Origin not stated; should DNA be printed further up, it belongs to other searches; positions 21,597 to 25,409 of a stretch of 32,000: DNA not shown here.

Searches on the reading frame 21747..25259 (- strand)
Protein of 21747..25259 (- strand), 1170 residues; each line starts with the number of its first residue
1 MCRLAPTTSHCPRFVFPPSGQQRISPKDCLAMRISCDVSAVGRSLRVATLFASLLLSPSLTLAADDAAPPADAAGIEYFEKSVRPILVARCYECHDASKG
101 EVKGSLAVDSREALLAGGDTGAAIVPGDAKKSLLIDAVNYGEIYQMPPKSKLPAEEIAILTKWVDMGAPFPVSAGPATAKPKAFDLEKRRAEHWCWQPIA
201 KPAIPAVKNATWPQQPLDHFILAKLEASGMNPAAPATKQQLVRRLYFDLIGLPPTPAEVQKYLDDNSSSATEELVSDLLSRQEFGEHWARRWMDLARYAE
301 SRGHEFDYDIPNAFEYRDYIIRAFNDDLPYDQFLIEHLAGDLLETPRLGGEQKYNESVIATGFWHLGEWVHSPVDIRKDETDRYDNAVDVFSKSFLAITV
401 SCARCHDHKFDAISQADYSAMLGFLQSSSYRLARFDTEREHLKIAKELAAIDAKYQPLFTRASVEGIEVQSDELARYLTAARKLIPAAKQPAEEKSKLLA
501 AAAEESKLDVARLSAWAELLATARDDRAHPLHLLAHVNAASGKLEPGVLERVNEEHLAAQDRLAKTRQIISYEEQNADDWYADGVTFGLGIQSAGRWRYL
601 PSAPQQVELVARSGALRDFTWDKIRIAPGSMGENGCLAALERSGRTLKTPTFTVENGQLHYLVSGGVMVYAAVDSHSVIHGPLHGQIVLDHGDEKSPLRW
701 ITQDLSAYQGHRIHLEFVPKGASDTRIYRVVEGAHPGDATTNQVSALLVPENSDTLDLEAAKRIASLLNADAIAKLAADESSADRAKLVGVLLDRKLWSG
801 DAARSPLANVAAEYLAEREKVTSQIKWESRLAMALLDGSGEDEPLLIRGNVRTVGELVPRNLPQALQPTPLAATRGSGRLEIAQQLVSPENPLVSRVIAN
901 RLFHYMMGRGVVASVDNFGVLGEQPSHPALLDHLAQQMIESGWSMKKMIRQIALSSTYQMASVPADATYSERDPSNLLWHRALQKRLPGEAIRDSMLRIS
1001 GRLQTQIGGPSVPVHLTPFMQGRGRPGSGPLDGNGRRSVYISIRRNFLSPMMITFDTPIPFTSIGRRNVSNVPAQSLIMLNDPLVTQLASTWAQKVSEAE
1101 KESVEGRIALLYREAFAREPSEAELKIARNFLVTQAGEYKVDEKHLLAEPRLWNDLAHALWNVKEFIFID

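Call 71: search_protein_families(library=pfam, proteins=[window:21747-25259:-], max_evalue=0.00001)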
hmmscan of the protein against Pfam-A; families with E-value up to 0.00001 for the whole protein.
window:21747-25259:- (1170 aa): 3 families
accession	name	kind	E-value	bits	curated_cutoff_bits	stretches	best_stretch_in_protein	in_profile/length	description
PF07587.16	PSD1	-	3.4e-80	269.4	28.5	1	878-1132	1-244/244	Protein of unknown function (DUF1553)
PF07583.16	PSCyt2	-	1.3e-75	254.4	29.8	1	216-428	1-207/209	Protein of unknown function (DUF1549)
PF07635.16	PSCyt1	-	6.7e-14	52.7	22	1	91-149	1-58/59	Planctomycete cytochrome C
